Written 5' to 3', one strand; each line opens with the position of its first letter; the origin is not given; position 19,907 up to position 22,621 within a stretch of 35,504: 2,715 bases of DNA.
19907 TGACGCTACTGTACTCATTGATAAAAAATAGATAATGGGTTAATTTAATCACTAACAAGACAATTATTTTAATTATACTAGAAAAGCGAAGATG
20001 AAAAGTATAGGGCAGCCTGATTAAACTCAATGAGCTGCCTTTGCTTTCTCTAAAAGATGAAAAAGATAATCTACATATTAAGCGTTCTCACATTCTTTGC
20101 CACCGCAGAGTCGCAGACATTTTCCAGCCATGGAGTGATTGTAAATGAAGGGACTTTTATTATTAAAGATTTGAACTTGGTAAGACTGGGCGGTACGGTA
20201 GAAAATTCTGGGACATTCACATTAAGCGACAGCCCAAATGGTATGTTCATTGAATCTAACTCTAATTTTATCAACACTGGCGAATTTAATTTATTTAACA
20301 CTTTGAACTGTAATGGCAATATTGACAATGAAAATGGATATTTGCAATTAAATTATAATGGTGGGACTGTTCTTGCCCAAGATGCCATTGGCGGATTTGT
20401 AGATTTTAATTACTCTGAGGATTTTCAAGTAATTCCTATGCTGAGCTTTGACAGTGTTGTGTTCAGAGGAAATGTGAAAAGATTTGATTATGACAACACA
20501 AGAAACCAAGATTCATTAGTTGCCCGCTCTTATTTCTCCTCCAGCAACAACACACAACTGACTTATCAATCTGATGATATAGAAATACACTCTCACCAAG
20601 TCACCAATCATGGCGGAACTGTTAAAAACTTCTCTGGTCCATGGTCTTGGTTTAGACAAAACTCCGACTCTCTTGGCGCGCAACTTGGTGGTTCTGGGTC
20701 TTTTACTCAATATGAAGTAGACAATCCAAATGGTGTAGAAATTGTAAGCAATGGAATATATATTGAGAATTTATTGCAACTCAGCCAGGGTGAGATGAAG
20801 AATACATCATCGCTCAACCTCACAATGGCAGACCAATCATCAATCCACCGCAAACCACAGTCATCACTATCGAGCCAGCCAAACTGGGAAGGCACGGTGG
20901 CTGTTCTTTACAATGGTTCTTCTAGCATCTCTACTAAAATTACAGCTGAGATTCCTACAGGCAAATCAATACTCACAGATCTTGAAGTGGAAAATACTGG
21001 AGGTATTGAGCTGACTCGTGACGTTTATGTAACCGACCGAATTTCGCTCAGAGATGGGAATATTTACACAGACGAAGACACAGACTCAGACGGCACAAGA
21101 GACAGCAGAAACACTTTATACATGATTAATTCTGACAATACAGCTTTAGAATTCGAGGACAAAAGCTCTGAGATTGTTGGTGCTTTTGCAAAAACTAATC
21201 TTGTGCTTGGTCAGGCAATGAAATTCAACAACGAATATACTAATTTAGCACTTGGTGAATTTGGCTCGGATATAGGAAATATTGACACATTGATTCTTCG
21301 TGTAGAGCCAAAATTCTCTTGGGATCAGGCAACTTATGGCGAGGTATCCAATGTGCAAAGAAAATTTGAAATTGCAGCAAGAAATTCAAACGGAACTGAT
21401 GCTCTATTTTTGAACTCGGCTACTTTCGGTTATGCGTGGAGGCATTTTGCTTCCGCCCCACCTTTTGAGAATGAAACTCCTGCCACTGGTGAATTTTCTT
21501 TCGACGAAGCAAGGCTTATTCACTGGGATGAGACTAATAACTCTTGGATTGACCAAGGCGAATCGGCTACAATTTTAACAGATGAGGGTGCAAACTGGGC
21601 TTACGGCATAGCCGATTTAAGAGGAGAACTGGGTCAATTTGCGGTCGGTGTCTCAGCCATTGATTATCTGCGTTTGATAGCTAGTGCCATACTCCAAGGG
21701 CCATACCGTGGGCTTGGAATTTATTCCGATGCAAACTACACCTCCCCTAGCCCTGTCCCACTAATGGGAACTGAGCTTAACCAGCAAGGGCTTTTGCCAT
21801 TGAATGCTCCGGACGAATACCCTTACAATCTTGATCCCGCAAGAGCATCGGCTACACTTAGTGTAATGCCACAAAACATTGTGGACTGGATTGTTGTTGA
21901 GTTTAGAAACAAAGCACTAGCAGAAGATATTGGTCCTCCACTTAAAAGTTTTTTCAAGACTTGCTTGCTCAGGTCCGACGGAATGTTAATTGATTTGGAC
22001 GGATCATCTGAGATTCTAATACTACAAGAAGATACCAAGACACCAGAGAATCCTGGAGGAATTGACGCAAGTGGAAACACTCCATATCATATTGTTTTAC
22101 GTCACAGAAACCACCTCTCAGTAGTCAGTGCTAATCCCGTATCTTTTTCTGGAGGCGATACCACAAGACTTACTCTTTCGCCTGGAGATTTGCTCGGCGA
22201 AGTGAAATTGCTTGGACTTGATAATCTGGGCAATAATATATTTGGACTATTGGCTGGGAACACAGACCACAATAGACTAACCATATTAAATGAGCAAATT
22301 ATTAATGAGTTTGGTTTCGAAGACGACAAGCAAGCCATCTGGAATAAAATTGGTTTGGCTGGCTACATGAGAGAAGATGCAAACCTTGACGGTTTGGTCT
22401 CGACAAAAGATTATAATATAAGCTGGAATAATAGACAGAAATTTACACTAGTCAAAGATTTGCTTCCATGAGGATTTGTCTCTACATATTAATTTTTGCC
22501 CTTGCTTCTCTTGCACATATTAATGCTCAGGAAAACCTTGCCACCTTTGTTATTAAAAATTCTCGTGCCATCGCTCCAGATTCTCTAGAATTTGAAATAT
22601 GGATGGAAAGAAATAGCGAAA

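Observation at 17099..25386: Four-gene secreted-protein/OmpA cluster: candidate uncharacterised cell-surface assembly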

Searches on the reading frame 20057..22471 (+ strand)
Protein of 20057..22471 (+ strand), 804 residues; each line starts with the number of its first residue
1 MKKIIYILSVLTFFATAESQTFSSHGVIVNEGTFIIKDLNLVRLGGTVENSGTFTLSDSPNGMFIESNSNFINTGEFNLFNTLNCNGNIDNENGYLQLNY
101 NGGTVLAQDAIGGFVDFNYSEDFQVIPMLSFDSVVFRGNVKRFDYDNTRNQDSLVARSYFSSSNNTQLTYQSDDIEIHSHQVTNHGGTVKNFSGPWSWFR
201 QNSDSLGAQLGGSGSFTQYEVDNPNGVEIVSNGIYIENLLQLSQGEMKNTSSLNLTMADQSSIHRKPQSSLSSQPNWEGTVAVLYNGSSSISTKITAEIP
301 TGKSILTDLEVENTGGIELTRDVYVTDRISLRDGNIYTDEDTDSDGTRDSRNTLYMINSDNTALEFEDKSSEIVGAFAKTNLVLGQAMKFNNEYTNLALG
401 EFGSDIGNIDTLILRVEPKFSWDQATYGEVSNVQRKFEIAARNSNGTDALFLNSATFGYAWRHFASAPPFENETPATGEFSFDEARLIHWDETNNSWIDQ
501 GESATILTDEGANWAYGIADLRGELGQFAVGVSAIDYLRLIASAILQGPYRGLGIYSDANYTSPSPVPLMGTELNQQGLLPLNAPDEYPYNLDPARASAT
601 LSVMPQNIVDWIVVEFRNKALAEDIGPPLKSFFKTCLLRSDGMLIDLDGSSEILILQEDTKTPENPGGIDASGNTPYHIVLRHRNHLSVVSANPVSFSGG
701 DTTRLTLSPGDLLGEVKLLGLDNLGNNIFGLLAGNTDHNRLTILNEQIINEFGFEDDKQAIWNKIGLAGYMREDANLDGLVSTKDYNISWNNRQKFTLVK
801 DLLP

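Call 3: search_protein_families(library=pfam, proteins=[window:20057-22471:+], max_evalue=1)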
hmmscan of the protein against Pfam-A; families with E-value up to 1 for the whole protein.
window:20057-22471:+ (804 aa): 0 families

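Call 4: search_protein_families(library=ncbifam, proteins=[window:20057-22471:+], max_evalue=1)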
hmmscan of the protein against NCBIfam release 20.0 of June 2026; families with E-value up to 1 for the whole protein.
window:20057-22471:+ (804 aa): 1 family
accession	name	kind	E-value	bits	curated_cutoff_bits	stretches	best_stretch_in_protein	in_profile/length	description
NF008984.0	PRK12330.1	equivalog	0.031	13.1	827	1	369-415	343-389/500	methylmalonyl-CoA carboxytransferase subunit 5S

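Call 7: search_solved_structures(query=window:20057-22471:+, max_evalue=10)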
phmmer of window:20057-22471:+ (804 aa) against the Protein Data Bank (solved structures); distinct sequences matched with E-value up to 10: 1.
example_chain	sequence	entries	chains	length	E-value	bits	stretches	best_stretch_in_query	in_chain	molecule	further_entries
6hcg_e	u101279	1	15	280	0.069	14.4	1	612-712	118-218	Pectic enzymes secretion protein OutC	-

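Call 10: find_homologous_proteins(query=window:20057-22471:+, max_evalue=0.001)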
Query window:20057-22471:+ (804 aa): 3 proteins with E <= 0.001 among 8000 candidates.
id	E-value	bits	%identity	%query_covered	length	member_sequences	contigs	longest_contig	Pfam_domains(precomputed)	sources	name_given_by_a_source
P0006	0.0e+0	1814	100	100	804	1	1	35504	-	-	-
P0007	0.0e+0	1290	70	99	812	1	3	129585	-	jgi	jgi:hypothetical protein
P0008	5.6e-61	225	28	91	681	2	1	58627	-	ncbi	-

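Call 14: find_encoding_contigs(protein=P0008, flank=10000, max_places=2)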
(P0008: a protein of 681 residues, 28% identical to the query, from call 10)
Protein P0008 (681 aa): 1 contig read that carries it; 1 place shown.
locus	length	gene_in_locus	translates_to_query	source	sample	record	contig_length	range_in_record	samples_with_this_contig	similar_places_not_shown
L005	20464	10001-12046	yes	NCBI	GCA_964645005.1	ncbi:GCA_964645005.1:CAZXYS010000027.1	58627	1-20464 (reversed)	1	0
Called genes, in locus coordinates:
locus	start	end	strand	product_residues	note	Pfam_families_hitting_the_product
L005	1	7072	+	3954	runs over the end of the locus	PF20009:GEVED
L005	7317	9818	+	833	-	-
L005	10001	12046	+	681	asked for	-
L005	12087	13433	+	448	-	-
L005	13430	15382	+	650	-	PF25175:Beta-prop_WDR5, PF24814:WD40_Prp19, PF24817:WD40_WDHD1_1st, PF25168:Beta-prop_WDR36-Utp21_2nd, PF25174:Beta-prop_THOC3, PF24807:WD40_CDC20-Fz, PF25391:WD40_Gbeta, PF23414:Beta-prop_EML_2, +20 more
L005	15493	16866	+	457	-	PF13568:OMP_b-brl_2 (weak), PF00691:OmpA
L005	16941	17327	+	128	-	PF00072:Response_reg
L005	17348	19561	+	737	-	PF03924:CHASE, PF00989:PAS, PF08448:PAS_4 (weak), PF13426:PAS_9, PF00512:HisKA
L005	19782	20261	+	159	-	PF17319:DUF5362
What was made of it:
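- Checked: The one direct assignment is a weak precomputed hit on the L005 P4 (call 14).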

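Call 39: search_protein_families(library=ncbifam, proteins=[L005:13116-13430:+, L005:15080-15379:+], max_evalue=10)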
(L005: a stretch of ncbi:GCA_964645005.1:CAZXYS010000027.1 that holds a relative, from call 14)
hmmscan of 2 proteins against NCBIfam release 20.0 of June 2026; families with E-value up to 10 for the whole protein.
L005:13116-13430:+ (105 aa): 1 family
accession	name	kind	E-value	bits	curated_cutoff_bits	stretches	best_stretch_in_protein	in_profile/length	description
TIGR04183.1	Por_Secre_tail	domain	0.017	15.1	23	1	16-49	4-36/72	T9SS type A sorting domain-containing protein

L005:15080-15379:+ (100 aa): 4 families
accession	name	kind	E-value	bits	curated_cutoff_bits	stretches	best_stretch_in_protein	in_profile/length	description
NF038113.1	T9SSA_dep_M36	equivalog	6.1e-05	21.4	885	1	18-99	792-868/869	T9SS-dependent M36 family metallopeptidase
TIGR04183.1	Por_Secre_tail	domain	0.00058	19.8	23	1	23-98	3-71/72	T9SS type A sorting domain-containing protein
NF052323.1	T9SSA_dep_M6i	equivalog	0.012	13.6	600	1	23-84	962-1023/1043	T9SS-dependent M6-like inactivated metalloprotease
NF004495.0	PRK05841.1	equivalog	0.035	12.6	857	1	11-75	11-75/603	flagellar hook protein FlgE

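Call 40: search_protein_families(library=pfam, proteins=[L005:13116-13430:+, L005:15080-15379:+], max_evalue=10)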
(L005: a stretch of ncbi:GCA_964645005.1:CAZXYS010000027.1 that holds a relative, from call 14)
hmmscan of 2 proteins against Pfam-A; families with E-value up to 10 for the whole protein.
L005:13116-13430:+ (105 aa): 0 families

L005:15080-15379:+ (100 aa): 3 families
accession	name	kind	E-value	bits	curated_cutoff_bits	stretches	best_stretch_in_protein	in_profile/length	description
PF18962.6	Por_Secre_tail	-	1.4e-06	28.9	27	1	23-97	3-74/75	Secretion system C-terminal sorting domain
PF21963.2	TcdA1_RBD_2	-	0.079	13.6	27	1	9-51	19-61/86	TcdA1, receptor binding domain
PF20439.3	SpoIVA_C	-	0.11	13.1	25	1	36-71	15-50/76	Sporulation stage IV protein A, C-terminal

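Call 54: search_protein_families(library=pfam, proteins=[L005:2-7069:+], max_evalue=0.001)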
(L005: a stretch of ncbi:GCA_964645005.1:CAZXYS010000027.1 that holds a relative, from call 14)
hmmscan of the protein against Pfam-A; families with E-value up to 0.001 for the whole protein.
L005:2-7069:+ (2356 aa): 1 family
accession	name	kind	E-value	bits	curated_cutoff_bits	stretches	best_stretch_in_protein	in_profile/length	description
PF20009.4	GEVED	-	2e-18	67.4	24.4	1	571-644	2-77/78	GEVED domain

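Call 55: search_protein_representatives(alignment_id=A9)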
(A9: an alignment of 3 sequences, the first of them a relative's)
Query: 3 sequences, 804 profile positions. Proteins with E-value up to 0.001 (for the whole library): 6161; up to 1e-10: 1840; up to 1e-30: 100. The best 150 are listed.
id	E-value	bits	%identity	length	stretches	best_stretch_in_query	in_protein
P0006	0.0e+00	1575.2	-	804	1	1-803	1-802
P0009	6.5e-181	619.7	-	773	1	15-800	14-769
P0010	3.9e-160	551.0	-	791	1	31-800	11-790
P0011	5.5e-147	507.5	-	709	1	70-797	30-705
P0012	4.5e-144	497.8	-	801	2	253-795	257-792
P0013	1.7e-142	492.7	-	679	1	83-797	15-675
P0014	1.7e-139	482.7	-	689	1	84-800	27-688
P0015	3.0e-139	481.9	-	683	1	79-799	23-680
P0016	5.1e-139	481.1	-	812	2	253-801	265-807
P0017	2.4e-138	478.9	-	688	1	83-800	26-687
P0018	4.8e-137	474.6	-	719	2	82-799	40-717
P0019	6.8e-137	474.1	-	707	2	85-797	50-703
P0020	3.9e-134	465.0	-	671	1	83-798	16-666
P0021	2.1e-132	459.3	-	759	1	43-800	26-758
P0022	5.7e-131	454.5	-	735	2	81-801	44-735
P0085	8.0e-64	232.4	-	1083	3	545-800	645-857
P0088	9.7e-60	218.9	-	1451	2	64-796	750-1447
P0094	1.6e-49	185.1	-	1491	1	70-796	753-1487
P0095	8.2e-48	179.5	-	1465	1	73-796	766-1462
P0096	3.1e-45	170.9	-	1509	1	81-800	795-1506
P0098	1.5e-41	158.7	-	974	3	407-798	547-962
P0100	4.0e-38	147.4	-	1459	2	102-795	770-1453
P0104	4.1e-33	130.8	-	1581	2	69-796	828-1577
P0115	1.8e-25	105.6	-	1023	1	561-800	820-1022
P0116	1.4e-24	102.6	-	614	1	529-792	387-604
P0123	1.1e-23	99.6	-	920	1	569-800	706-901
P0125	2.0e-23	98.8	-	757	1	567-792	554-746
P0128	2.8e-23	98.3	-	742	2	567-795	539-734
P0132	8.4e-23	96.7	-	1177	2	525-800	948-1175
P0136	1.5e-22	95.9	-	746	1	536-793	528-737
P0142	3.7e-22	94.6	-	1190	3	569-792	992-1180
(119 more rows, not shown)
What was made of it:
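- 21749..22468 (+): P2 C-terminal module (aa ~565-804) with motifs YPYNLDP, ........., IRHRNHL and SWNNR. It ends in a dockerin-like double calcium-loop segment (aa ~735-795); only the second loop is intact in the window copy. 6161 representative proteins match at E<=1e-3 (call 55).
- Tried and rejected: The exhaustive search showed the apparent rarity to be an artefact of the word filter (call 55).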

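Call 61: search_protein_families(library=pfam, alignment_id=A11, max_evalue=0.001)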
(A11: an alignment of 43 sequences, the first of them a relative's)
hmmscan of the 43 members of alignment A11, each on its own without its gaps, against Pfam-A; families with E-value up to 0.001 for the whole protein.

A. member 1, P0085 (1083 aa): 1 family
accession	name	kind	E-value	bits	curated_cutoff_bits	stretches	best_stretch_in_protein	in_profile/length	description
PF00082.27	Peptidase_S8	-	0.0007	19.4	21.8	0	105-170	217-282/288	Subtilase family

B. families by the number of members that match (of 43 scanned): 42 families (the first 25 are shown)
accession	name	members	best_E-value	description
PF13229.12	Beta_helix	7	3e-15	Right handed beta helix region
PF17161.10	DUF5123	3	1.8e-06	Domain of unknown function (DUF5123)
PF05048.19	NosD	3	0.00014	Periplasmic copper-binding protein (NosD)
PF14312.12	FG-GAP_2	2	1.2e-127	FG-GAP repeat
PF13517.12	FG-GAP_3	2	1.5e-26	FG-GAP-like repeat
PF00082.27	Peptidase_S8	2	7.2e-22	Subtilase family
PF13385.13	Laminin_G_3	2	1.4e-17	Concanavalin A-like lectin/glucanases superfamily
PF13472.12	Lipase_GDSL_2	2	1.3e-12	GDSL-like Lipase/Acylhydrolase family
PF00657.28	Lipase_GDSL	2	3.4e-11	GDSL-like Lipase/Acylhydrolase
PF00963.24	Cohesin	2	9e-09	Cohesin domain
PF22842.2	Pel9A-like_beta_helix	2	1.5e-08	Pel9A-like, right handed beta helix region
PF10162.14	G8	2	0.00014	G8 domain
PF01839.29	FG-GAP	1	1.6e-74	FG-GAP repeat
PF12740.14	PETase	1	9.9e-22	PET hydrolase-like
PF25174.1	Beta-prop_THOC3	1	1.8e-14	THOC3 beta-propeller domain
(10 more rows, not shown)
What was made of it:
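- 21749..22468 (+): Partner domains include Beta_helix, FG-GAP, Peptidase_S8, GDSL lipase, PETase and Cohesin (call 61).
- P2's C-terminal module is found on typical extracellular enzymes such as subtilases, GDSL lipases and PETase-like hydrolases (call 61). The P2 C-terminal module accompanies Beta_helix, Pel9A-like and other hydrolase domains in other proteins (call 61).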

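Call 65: search_solved_structures(query=A7, max_evalue=10, show_alignments=2)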
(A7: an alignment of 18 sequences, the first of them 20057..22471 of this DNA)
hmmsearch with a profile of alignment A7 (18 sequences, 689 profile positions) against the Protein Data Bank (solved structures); distinct sequences matched with E-value up to 10: 0.

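Call 69: predict_structure(alignment_id=A9)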
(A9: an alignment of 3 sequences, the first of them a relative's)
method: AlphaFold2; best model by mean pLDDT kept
length: 804 residues; sequences in the alignment: 3
mean_pLDDT: 36.8   pTM: 0.26
mean pLDDT of the five models: 36.8, 34.5, 31.1, 29.3, 25.3
residues with pLDDT >= 90: 0; 70-90: 0; 50-70: 165; < 50: 639
segments of 3 or more residues with pLDDT < 50: 1-19, 81-88, 91-95, 99-214, 237-239, 243-246, 248-254, 256-607, 619-629, 682-692, 712-804
pLDDT, mean of each block of 10 residues (from residue 1): 27 37 57 61 65 62 59 56 42 46 34 34 32 31 28 26 29 30 27 35 41 49 51 50 48 44 36 23 23 22 35 39 41 37 31 38 32 28 27 28 30 32 30 33 36 30 33 30 34 38 24 22 22 22 23 25 27 27 25 32 42 55 36 58 56 62 56 56 43 54 57 41 34 29 25 29 28 23 25 22 25
secondary structure, 60 per line:
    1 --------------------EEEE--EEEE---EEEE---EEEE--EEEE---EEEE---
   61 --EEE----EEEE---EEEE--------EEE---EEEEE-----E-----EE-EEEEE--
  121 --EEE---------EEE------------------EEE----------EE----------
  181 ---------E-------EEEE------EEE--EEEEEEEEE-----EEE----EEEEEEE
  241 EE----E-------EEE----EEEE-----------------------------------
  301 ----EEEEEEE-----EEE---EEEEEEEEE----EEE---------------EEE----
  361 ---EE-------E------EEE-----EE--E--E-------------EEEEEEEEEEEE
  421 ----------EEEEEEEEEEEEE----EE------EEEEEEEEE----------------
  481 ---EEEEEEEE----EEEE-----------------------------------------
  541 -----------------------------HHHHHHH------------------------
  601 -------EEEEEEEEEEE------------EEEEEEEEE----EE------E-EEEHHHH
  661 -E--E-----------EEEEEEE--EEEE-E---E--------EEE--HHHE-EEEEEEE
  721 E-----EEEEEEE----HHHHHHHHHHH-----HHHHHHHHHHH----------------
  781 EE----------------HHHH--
elements in order (helices of 4 or more, strands of 3 or more residues): E21-24 E27-30 E34-37 E41-44 E47-50 E54-57 E63-65 E70-73 E77-80 E89-91 E95-99 E114-118 E123-125 E135-137 E156-158 E198-201 E208-210 E213-221 E227-229 E234-242 E255-257 E262-265 E305-311 E317-319 E323-331 E336-338 E354-356 E380-382 E409-420 E431-443 E456-464 E484-491 E496-499 H570-576 E608-618 E631-639 E654-656 H657-660 E677-683 E686-689 E704-706 E714-721 E727-733 H738-748 H754-764 H799-802
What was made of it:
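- Tried and rejected: P2 was therefore modelled with 3 sequences and failed, at pLDDT 36.8 (call 69); it was not used for fold search.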

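Call 70: list_cluster_members(proteins=[P0115, P0116, P0123, P0125, P0128, P0132, P0136, P0142, P0085, P0098])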
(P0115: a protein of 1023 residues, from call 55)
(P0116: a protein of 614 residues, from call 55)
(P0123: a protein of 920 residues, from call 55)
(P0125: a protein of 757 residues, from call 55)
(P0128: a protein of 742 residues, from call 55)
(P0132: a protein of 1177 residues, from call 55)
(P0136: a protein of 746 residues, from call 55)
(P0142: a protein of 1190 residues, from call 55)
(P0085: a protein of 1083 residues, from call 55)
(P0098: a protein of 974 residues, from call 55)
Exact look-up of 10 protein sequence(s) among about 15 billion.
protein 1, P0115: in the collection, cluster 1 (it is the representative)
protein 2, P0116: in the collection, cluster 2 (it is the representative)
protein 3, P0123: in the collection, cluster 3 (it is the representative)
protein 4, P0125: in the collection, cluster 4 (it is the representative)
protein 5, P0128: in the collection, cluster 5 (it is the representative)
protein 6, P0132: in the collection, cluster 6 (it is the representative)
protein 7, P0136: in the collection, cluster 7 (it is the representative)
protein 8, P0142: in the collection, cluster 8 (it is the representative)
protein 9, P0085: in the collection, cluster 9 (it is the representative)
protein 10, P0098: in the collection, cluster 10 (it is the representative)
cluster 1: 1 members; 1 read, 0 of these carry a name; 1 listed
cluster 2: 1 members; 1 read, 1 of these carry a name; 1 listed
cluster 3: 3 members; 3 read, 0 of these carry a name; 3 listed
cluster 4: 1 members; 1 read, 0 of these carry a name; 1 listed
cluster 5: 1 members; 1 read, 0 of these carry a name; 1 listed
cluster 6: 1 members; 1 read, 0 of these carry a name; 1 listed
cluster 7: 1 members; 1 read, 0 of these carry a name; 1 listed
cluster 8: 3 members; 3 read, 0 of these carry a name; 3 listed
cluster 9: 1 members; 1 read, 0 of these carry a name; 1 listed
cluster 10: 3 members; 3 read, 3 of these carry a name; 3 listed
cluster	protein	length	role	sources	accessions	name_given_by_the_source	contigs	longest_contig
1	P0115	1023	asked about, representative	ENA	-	-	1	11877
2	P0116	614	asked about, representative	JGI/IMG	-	hypothetical protein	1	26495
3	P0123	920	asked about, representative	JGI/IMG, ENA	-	-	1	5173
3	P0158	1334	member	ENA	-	-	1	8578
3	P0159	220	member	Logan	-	-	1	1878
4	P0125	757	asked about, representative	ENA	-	-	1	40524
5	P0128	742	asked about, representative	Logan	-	-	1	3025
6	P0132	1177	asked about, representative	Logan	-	-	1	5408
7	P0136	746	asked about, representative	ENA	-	-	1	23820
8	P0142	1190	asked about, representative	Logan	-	-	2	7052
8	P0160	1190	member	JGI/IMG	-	-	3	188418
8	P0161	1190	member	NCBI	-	-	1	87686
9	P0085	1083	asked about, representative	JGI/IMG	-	-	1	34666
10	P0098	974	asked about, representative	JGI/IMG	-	hypothetical protein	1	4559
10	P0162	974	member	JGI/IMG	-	hypothetical protein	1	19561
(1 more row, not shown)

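Call 73: search_protein_families(library=pfam, proteins=[L005:11744-12043:+], max_evalue=10)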
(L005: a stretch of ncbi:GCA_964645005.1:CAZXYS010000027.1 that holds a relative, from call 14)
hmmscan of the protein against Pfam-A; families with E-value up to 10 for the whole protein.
L005:11744-12043:+ (100 aa): 1 family
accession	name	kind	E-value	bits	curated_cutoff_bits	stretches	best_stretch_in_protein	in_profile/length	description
PF00404.24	Dockerin_1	-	0.024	15.3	22.9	1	45-56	37-48/57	Dockerin type I domain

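Call 86: search_dna_similar(query=window:20057-22471:+, collection=phages, mode=protein, max_evalue=0.001, max_rows=5)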
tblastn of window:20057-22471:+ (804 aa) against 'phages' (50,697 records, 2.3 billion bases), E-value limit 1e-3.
No match.
